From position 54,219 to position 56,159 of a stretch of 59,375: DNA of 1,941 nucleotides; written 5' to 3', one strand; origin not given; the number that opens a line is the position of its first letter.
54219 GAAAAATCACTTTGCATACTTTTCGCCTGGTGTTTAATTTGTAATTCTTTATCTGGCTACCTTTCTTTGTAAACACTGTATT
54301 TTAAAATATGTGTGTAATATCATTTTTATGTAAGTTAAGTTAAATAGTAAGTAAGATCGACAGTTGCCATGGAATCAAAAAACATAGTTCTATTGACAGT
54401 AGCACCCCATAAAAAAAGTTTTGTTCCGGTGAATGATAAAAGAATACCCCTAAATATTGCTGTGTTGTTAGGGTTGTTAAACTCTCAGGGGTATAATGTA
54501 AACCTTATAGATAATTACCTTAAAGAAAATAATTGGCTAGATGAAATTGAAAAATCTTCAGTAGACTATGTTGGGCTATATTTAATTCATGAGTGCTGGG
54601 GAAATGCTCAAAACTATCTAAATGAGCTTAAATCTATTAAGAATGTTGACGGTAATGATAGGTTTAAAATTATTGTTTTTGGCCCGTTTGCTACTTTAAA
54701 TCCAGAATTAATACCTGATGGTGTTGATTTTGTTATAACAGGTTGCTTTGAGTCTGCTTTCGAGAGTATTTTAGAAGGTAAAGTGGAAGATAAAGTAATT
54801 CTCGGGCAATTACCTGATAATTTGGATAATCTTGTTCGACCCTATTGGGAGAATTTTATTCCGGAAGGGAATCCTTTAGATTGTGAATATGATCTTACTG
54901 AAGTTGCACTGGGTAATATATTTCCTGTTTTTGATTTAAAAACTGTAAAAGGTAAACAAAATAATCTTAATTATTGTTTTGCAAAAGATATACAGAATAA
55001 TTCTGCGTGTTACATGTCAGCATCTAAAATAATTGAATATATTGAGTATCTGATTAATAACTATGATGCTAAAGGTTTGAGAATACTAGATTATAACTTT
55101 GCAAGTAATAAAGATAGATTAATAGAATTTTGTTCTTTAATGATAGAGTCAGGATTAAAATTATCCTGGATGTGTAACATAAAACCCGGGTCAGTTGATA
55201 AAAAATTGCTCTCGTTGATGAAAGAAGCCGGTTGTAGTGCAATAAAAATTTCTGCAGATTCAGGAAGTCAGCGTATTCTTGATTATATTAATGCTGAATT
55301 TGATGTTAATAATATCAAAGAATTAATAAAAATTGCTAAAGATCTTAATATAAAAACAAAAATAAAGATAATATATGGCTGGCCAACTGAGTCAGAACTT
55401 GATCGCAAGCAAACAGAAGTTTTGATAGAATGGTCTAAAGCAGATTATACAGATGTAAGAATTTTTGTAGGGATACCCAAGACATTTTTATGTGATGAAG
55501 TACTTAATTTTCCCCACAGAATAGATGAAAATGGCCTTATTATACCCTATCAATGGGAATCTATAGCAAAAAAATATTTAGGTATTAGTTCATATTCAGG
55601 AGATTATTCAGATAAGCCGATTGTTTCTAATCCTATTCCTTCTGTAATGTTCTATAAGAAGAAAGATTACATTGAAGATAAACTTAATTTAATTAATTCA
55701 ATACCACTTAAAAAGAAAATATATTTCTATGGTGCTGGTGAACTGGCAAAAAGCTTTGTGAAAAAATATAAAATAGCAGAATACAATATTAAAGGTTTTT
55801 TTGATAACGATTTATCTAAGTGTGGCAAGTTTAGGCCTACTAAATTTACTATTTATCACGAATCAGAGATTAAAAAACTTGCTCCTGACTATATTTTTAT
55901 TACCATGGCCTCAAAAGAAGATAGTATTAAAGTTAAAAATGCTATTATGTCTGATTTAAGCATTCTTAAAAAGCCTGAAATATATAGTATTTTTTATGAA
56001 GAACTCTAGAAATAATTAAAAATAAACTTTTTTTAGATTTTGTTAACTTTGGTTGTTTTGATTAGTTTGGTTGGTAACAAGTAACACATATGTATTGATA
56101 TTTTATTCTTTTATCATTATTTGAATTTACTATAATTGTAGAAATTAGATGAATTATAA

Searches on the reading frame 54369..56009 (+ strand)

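Call 50: search_protein_families(library=pfam, proteins=[window:54369-56009:+], max_evalue=0.00001)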
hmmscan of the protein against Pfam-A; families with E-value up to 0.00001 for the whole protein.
window:54369-56009:+ (546 aa): 2 families
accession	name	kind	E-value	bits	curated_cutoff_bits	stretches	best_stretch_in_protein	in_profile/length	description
PF04055.27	Radical_SAM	-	2.5e-12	47.7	29.5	1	202-349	13-162/166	Radical SAM superfamily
PF02310.24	B12-binding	-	1.6e-07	31.6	32.1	1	26-134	13-120/121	B12 binding domain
